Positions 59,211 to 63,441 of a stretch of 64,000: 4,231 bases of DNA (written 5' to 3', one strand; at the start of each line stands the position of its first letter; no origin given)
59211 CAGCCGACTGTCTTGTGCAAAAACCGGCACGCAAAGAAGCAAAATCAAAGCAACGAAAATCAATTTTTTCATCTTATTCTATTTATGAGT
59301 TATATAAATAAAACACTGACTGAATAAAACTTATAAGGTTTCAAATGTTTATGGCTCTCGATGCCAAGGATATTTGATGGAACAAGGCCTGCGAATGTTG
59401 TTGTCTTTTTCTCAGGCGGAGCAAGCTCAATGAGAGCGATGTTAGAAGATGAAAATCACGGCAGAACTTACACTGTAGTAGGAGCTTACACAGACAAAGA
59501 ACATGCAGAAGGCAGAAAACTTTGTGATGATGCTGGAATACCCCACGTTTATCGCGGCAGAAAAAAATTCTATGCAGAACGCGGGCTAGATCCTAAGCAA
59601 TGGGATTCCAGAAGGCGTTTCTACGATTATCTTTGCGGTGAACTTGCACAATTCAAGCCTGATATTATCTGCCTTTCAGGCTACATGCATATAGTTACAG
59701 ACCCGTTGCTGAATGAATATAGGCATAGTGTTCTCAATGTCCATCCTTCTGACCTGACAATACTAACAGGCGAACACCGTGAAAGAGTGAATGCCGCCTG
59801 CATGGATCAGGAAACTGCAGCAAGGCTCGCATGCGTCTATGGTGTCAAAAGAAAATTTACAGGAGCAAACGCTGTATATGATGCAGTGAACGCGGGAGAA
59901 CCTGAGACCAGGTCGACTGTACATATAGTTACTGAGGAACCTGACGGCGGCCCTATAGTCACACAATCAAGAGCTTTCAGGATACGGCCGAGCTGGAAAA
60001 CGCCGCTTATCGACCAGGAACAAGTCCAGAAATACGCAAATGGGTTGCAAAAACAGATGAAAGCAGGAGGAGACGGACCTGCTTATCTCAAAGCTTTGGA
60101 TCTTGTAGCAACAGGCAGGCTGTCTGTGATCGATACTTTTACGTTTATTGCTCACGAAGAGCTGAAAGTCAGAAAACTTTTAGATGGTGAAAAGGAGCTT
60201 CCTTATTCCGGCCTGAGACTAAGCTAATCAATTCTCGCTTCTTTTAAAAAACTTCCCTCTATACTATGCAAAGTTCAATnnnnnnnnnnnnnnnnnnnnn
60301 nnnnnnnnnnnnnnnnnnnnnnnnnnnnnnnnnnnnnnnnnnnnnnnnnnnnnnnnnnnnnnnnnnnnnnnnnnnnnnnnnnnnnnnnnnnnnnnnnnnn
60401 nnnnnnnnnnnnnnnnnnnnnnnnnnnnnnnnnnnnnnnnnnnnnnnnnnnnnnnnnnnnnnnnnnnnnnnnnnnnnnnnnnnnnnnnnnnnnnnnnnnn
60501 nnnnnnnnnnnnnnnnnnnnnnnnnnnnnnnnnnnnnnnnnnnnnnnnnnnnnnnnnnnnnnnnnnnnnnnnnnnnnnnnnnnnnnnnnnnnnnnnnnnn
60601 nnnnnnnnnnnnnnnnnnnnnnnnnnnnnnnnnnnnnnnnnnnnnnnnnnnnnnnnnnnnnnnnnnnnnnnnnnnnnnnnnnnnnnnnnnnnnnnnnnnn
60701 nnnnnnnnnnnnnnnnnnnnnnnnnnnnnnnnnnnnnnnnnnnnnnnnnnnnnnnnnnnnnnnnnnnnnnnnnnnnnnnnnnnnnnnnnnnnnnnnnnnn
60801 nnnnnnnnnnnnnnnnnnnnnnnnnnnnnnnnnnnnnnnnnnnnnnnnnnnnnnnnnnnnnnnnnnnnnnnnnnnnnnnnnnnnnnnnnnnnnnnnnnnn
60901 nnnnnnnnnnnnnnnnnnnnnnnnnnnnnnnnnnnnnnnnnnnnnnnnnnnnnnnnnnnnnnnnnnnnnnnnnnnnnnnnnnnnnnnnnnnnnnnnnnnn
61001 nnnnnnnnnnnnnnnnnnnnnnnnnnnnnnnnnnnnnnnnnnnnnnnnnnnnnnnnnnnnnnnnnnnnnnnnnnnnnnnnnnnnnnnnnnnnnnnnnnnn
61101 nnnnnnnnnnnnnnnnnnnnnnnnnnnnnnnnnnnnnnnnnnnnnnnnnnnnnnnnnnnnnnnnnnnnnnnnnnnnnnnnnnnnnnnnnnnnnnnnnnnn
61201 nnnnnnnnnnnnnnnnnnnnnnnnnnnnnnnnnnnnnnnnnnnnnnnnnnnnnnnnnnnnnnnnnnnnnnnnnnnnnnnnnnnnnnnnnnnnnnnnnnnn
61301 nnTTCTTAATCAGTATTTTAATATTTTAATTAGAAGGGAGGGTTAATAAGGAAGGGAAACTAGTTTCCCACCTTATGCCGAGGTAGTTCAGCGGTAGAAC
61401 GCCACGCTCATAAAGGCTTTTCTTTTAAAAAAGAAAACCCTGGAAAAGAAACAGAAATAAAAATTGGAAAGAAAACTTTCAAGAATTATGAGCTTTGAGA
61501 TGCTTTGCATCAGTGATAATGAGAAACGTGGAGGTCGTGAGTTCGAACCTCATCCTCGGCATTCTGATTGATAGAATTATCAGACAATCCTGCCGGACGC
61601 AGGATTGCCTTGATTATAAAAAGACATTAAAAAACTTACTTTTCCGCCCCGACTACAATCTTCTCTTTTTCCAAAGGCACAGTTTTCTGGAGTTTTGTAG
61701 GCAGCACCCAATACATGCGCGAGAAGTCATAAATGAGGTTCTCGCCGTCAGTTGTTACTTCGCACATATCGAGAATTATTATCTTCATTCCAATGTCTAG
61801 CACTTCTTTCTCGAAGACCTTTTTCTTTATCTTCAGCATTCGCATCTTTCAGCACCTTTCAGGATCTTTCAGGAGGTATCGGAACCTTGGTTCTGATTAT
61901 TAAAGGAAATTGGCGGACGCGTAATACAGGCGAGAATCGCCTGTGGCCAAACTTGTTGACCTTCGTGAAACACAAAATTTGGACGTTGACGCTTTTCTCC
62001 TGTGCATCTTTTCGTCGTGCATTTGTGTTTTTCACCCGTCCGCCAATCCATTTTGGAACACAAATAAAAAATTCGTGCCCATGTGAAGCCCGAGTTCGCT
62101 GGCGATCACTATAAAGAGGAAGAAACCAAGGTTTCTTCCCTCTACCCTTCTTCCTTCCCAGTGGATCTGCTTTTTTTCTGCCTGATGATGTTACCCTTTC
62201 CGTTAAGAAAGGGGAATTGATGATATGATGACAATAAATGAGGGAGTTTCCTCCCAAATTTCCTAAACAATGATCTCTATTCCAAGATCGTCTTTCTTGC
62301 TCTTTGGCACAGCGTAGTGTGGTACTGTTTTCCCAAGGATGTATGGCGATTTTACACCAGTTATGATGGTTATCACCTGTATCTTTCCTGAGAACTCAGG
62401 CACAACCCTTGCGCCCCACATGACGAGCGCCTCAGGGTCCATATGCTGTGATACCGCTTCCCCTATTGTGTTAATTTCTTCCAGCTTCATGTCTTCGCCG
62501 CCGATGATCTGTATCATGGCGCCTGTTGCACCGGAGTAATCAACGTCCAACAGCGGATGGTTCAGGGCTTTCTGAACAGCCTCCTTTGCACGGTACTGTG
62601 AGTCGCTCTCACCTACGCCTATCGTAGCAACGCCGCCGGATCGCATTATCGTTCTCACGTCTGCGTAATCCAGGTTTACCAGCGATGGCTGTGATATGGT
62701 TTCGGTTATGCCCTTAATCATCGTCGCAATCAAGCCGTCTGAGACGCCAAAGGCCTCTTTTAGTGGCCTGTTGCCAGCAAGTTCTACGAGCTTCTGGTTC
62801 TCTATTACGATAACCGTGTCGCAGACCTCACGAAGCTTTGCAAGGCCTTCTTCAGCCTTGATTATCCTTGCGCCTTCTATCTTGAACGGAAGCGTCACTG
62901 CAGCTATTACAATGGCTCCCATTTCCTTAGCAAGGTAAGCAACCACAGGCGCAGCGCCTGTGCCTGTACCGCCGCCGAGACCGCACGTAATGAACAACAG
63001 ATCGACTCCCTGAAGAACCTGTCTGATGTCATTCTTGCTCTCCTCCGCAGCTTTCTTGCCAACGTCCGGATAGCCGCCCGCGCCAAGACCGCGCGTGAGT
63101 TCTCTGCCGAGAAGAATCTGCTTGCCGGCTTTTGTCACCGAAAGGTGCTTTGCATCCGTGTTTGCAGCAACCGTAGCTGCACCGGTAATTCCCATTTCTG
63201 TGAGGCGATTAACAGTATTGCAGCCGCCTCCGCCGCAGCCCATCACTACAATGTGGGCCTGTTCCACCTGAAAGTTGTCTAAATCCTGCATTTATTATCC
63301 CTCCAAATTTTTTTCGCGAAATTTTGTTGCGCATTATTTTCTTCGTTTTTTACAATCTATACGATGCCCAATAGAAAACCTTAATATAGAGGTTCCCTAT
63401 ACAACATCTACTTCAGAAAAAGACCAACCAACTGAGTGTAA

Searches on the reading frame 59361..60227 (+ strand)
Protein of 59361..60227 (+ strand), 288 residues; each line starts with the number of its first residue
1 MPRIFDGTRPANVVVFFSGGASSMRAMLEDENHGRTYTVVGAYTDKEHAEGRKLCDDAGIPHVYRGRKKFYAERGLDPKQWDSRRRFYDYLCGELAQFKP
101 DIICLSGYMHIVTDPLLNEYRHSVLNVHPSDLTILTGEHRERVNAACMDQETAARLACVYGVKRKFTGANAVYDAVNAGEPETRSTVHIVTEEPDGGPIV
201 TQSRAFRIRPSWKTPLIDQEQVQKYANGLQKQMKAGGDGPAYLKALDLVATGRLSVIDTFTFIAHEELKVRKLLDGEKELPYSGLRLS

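Call 73: search_protein_families(library=pfam, proteins=[window:59361-60227:+], max_evalue=0.00001)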
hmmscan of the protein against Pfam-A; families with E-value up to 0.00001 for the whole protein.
window:59361-60227:+ (288 aa): 1 family
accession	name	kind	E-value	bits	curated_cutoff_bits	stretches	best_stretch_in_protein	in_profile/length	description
PF00551.24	Formyl_trans_N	-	2.7e-25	89.6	26.1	1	12-132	2-112/181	Formyl transferase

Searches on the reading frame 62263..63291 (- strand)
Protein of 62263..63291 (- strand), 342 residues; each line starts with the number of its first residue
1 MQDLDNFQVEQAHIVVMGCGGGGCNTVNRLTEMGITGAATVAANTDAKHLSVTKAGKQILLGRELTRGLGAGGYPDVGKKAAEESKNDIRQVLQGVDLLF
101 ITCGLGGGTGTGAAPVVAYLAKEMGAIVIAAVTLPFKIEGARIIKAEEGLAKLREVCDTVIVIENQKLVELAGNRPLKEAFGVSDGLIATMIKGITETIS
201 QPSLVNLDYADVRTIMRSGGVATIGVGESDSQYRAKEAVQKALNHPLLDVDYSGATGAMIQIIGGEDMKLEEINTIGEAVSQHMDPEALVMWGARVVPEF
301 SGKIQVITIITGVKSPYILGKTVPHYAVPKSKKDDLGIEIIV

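Call 73: search_protein_families(library=pfam, proteins=[window:62263-63291:-], max_evalue=0.00001)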
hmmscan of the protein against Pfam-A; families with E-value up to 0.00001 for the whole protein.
window:62263-63291:- (342 aa): 2 families
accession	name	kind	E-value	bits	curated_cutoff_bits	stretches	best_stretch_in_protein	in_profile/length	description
PF00091.31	Tubulin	-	2.7e-46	158.7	33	1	14-171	2-188/190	Tubulin/FtsZ family, GTPase domain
PF12327.13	FtsZ_C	-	8.5e-32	109.8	27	1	220-314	1-95/95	FtsZ family, C-terminal domain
